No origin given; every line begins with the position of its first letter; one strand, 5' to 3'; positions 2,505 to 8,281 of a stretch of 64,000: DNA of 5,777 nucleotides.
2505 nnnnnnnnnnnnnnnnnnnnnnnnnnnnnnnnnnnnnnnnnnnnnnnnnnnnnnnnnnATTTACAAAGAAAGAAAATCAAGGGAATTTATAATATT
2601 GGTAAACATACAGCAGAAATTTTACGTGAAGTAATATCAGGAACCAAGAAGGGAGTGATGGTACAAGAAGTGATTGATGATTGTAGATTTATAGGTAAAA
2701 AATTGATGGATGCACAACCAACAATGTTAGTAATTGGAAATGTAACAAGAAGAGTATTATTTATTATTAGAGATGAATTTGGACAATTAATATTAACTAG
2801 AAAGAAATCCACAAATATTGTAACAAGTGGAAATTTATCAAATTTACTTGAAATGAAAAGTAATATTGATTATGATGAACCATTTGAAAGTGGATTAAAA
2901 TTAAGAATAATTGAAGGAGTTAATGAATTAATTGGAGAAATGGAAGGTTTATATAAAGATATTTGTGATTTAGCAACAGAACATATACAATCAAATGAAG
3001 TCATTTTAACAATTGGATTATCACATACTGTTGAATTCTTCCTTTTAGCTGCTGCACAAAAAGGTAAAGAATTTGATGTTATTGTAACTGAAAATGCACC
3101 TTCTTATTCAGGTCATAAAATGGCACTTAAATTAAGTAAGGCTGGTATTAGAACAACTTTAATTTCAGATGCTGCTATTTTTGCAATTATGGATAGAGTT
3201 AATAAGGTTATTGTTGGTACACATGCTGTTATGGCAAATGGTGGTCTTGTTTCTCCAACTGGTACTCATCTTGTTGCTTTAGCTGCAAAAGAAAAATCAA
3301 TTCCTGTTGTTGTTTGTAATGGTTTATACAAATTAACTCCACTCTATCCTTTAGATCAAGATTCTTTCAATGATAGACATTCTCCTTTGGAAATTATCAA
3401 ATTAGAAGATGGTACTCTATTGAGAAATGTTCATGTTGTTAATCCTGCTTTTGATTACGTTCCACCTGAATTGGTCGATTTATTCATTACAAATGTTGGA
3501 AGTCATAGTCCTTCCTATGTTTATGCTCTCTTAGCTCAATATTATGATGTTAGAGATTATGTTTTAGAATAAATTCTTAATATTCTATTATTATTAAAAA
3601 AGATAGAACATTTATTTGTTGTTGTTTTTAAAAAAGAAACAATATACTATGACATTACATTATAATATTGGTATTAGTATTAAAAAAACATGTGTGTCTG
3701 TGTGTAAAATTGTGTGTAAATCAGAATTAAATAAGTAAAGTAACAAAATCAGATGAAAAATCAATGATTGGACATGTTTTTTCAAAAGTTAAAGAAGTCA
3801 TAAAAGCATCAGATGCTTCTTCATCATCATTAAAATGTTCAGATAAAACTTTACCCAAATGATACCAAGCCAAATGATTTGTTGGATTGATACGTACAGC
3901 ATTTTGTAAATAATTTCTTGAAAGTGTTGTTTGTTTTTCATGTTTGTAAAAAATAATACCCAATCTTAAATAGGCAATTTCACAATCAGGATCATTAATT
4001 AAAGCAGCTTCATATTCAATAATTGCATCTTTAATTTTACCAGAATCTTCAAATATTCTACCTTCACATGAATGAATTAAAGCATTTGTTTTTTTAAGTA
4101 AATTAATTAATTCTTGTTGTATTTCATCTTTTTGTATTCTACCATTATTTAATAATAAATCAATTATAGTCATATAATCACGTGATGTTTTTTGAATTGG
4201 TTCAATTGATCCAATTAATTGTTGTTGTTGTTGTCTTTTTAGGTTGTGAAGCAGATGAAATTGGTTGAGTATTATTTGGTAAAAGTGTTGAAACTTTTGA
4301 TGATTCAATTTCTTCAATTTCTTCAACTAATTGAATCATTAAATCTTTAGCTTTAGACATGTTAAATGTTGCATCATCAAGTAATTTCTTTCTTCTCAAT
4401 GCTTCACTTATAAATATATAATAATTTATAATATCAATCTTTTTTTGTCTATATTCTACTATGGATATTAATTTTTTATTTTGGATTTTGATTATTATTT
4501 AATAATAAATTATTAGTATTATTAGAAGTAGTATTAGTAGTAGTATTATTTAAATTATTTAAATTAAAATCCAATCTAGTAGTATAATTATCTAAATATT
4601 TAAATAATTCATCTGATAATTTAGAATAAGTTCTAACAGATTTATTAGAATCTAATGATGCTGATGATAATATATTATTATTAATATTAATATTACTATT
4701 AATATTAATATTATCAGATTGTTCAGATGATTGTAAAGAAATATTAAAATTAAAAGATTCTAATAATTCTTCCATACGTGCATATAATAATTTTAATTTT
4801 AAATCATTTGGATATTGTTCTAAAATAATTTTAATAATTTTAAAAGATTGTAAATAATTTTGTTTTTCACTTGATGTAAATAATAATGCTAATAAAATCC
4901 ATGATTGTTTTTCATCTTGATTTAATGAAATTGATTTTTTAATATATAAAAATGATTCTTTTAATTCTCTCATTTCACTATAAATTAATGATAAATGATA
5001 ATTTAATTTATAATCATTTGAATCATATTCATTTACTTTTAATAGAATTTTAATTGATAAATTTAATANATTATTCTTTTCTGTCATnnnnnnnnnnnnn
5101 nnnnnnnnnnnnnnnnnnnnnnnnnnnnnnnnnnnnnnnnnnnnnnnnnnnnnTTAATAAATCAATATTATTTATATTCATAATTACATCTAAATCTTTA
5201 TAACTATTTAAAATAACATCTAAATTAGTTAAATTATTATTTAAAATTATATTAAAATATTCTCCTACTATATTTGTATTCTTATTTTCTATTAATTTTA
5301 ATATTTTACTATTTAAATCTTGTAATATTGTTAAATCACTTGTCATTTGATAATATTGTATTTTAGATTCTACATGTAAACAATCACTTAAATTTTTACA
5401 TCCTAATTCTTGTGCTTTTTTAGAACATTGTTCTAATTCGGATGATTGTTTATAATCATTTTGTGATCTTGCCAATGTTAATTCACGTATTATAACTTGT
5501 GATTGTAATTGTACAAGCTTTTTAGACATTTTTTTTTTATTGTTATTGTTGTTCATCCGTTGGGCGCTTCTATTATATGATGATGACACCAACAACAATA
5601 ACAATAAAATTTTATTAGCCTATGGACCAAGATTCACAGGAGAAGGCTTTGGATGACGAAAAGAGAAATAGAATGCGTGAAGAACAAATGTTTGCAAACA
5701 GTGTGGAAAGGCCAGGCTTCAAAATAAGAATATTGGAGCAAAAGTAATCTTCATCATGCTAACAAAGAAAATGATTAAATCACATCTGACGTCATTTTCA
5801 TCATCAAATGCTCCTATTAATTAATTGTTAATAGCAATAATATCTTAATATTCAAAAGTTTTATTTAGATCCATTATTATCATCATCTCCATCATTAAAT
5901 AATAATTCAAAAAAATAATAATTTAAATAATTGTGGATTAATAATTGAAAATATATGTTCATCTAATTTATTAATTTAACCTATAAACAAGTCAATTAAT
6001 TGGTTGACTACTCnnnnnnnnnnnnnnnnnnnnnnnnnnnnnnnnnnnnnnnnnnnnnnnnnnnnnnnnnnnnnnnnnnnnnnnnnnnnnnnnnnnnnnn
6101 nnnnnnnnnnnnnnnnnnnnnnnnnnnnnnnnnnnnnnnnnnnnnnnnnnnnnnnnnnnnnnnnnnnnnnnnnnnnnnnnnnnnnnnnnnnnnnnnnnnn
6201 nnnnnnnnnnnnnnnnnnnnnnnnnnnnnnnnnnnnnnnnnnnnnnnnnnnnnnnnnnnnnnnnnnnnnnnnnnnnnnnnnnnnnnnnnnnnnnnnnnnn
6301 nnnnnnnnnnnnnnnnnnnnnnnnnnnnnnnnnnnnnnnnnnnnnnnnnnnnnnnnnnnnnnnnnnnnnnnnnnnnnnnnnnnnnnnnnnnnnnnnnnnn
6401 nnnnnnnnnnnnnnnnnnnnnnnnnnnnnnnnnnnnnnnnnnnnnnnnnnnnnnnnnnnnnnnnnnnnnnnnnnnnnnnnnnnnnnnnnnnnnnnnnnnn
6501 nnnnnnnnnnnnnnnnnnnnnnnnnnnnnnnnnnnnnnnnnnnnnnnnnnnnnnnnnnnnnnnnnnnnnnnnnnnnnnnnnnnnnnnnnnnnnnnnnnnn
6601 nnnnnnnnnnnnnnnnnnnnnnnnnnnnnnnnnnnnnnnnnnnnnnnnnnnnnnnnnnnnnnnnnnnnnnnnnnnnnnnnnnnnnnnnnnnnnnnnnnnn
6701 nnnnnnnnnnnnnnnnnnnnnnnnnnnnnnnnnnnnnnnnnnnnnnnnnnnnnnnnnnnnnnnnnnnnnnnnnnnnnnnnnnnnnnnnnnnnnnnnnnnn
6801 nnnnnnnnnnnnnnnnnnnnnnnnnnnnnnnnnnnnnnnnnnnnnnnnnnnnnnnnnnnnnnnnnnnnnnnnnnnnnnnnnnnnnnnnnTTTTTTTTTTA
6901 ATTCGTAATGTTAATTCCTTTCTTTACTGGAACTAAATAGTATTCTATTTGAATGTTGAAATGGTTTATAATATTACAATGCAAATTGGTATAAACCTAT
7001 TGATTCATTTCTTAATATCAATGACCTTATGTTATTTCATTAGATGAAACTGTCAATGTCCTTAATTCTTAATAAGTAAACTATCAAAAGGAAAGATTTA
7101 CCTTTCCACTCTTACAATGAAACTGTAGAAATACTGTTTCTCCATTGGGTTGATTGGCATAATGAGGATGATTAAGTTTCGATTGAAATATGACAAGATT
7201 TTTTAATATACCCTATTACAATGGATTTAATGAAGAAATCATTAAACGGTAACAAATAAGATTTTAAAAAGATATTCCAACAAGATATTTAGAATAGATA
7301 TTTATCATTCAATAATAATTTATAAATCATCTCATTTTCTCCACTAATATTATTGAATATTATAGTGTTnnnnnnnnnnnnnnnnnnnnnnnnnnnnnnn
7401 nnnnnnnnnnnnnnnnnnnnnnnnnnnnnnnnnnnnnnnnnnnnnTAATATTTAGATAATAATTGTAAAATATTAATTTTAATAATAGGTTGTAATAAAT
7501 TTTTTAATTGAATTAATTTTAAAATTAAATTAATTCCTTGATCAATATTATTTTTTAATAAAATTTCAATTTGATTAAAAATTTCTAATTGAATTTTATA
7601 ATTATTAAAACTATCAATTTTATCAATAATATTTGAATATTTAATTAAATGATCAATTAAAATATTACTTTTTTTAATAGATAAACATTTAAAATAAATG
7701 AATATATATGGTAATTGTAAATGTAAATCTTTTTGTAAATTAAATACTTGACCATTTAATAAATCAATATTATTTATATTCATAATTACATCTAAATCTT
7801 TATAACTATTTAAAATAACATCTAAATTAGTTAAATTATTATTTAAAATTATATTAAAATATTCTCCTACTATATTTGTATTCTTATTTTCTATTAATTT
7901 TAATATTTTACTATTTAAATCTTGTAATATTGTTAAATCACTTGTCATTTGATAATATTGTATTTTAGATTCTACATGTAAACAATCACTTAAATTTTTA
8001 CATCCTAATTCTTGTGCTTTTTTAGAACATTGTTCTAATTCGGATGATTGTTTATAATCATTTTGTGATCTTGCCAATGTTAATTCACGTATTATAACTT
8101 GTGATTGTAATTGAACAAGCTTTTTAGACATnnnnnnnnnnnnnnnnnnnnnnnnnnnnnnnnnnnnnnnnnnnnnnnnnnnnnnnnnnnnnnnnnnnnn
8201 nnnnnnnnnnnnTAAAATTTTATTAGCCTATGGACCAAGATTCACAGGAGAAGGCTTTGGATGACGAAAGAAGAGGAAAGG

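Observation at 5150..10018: Tandem segmental duplication (2 x about 2.3 kb) bounded by assembly gaps; a paralogous gene pair plus a duplicated TTC7 5' fragment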

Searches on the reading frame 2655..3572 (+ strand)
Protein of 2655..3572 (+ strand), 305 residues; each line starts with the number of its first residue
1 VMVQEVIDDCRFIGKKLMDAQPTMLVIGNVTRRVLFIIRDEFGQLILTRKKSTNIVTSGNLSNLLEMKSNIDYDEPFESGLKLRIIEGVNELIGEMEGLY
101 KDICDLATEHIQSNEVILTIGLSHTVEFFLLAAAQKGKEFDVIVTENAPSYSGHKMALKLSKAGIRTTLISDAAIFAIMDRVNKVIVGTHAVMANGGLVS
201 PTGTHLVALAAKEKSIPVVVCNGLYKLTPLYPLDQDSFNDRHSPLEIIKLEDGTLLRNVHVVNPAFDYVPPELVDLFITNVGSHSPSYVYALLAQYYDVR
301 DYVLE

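Call 19: search_protein_families(library=pfam, proteins=[window:2655-3572:+], max_evalue=0.01)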
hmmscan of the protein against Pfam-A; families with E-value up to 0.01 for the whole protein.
window:2655-3572:+ (305 aa): 1 family
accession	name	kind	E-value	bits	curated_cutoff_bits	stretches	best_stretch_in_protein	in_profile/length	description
PF01008.23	IF-2B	-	1e-66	225.5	22.4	1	4-285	29-279/280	Initiation factor 2 subunit family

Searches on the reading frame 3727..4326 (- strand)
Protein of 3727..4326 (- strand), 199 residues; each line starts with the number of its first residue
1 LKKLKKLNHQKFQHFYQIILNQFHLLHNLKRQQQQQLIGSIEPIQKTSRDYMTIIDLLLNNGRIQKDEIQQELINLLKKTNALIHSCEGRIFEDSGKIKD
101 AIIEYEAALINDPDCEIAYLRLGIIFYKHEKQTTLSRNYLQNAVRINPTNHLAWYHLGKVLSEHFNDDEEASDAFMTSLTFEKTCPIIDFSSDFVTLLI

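Call 19: search_protein_families(library=pfam, proteins=[window:3727-4326:-], max_evalue=0.01)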
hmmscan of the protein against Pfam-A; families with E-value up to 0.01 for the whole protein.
window:3727-4326:- (199 aa): 11 families
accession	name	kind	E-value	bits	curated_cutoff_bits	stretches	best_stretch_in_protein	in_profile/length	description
PF13414.12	TPR_11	-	1.2e-10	41.3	26.8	2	89-128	1-40/42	TPR repeat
PF07719.23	TPR_2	-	1.3e-07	31.6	27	1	82-114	1-33/34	Tetratricopeptide repeat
PF13432.12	TPR_16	-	1.3e-06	29.2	32.7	1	89-150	4-64/65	Tetratricopeptide repeat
PF13428.12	TPR_14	-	1.4e-06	28.8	23.5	0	89-124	8-43/44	Tetratricopeptide repeat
PF13181.12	TPR_8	-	5.4e-06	26.6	25.7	0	118-150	3-34/34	Tetratricopeptide repeat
PF13431.12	TPR_17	-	3.3e-05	24.2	24.4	1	140-163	2-25/34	Tetratricopeptide repeat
PF13174.12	TPR_6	-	0.0008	20.3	26.3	0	118-148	2-31/33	Tetratricopeptide repeat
PF00515.34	TPR_1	-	0.00093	19.4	27.8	0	85-115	4-34/34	Tetratricopeptide repeat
PF24575.1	TPR_Slam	-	0.0011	19.8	35.2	0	78-131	43-96/104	Surface lipoprotein assembly modifier, N-terminal TPR repeats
PF14559.12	TPR_19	-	0.0012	19.6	25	0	134-173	8-46/68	Tetratricopeptide repeat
PF01239.28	PPTA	-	0.0034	17.5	29.5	1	139-162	7-30/32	Protein prenyltransferase alpha subunit repeat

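Call 21: search_solved_structures(query=window:3727-4326:-, max_evalue=0.001)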
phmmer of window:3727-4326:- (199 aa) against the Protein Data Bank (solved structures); distinct sequences matched with E-value up to 0.001: 55.
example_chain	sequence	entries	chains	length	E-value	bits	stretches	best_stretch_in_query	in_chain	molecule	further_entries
9qhb_A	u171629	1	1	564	9.4e-34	120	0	92-166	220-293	Engineered tetratricopeptide repeat protein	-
8bu0_A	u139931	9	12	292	9.7e-21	77.6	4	96-179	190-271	Consensus tetratricopeptide repeat protein | Crystal structure of an 8-repeat consensus TPR superhelix with Zinc. | Monomer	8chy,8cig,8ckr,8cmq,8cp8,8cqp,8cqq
9qhc_A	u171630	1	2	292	3.8e-19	72.4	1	92-168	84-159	Engineered tetratricopeptide repeat protein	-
7yeh_B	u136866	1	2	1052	2e-11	47.2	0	84-168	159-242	UDP-N-acetylglucosamine--peptide N-acetylglucosaminyltransferase 110 kDa subunit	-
7yea_A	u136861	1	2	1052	2e-11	47.2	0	84-168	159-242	UDP-N-acetylglucosamine--peptide N-acetylglucosaminyltransferase 110 kDa subunit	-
7ntf_A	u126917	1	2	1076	2.2e-11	47.1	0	84-180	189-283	Isoform 1 of UDP-N-acetylglucosamine--peptide N-acetylglucosaminyltransferase 110 kDa subu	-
6eou_A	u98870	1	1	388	1e-10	44.9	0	84-184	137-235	UDP-N-acetylglucosamine--peptide N-acetylglucosaminyltransferase 110 kDa subunit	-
1w3b_A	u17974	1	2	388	2.1e-10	43.9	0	85-180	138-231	UDP-N-ACETYLGLUCOSAMINE--PEPTIDE N-ACETYLGLUCOSAMINYLTRANSFERASE 110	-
5dse_A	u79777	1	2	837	1.5e-09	41.1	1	67-191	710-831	Tetratricopeptide repeat protein 7B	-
9b9g_D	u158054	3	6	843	1.5e-09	41.1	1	67-191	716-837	Tetratricopeptide repeat protein 7B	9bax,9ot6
6bq1_B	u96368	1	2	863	1.6e-09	41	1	67-191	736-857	Tetratricopeptide repeat protein 7B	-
9fh0_G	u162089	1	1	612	3.7e-09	39.8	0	90-154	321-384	Peroxisomal targeting signal receptor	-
5hrz_A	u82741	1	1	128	4.5e-09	39.5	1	94-179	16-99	TPR domain protein 1na0C3_3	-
8ch0_A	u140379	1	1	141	2.7e-08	37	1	92-179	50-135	Consensus tetratricopeptide repeat protein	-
2fo7_A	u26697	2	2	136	3.2e-08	36.8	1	92-179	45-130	SYNTHETIC CONSENSUS TPR PROTEIN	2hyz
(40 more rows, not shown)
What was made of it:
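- On TTC7/Ypp1 family (flanking gene): The window's C-terminal 125 aa aligns to TTC7B residues 710-831 of 837 (call 21).
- Closest known: TTC7 / Ypp1, the tetratricopeptide scaffold of the PI4KIIIalpha complex. Same: The C-terminal TPR region aligns collinearly with the C-terminus of human TTC7B (E = 1.5e-9, call 21).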

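Call 68: find_homologous_proteins(query=window:3730-4209:-, max_evalue=1e-10)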
Query seq(160 aa) (160 aa): 1 proteins with E <= 1e-10 among 22 candidates.
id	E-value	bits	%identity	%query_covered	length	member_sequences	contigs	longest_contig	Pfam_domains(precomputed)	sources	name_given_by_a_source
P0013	1.0e-92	326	100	93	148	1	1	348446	PF13431.13,PF13414.13,PF13432.13,PF13428.13,PF13181.13,PF07719.24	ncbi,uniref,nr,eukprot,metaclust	ncbi:predicted protein [Naegleria gruberi]|uniref:Predicted protein n=1 Tax=Naegleria gruberi TaxID=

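Call 70: list_cluster_members(proteins=[P0013, window:7742-8131:-])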
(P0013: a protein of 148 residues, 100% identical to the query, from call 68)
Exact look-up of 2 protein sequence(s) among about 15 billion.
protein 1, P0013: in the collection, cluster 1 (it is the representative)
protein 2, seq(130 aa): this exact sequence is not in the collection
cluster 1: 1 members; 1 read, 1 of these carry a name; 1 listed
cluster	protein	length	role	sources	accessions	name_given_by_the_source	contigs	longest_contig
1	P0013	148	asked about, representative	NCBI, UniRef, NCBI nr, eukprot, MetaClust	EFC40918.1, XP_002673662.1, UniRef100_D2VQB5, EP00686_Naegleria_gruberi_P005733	predicted protein [Naegleria gruberi] | Predicted protein n=1 Tax=Naegleria gruberi TaxID=5762 RepID=D2VQB5_NAEGR | uncharacterized protein NAEGRDRAFT_71167 [Naegleria gruberi]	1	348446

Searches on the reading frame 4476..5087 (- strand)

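Call 19: search_protein_families(library=pfam, proteins=[window:4476-5087:-], max_evalue=0.01)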
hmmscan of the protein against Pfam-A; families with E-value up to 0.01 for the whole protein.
window:4476-5087:- (203 aa): 1 family
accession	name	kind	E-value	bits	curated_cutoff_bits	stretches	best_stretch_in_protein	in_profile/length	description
PF13181.12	TPR_8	-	0.006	17.1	25.7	0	27-58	2-33/34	Tetratricopeptide repeat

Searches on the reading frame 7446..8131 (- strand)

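Call 19: search_protein_families(library=pfam, proteins=[window:7446-8131:-], max_evalue=0.01)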
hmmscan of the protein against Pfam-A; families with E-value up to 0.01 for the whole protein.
window:7446-8131:- (228 aa): 0 families
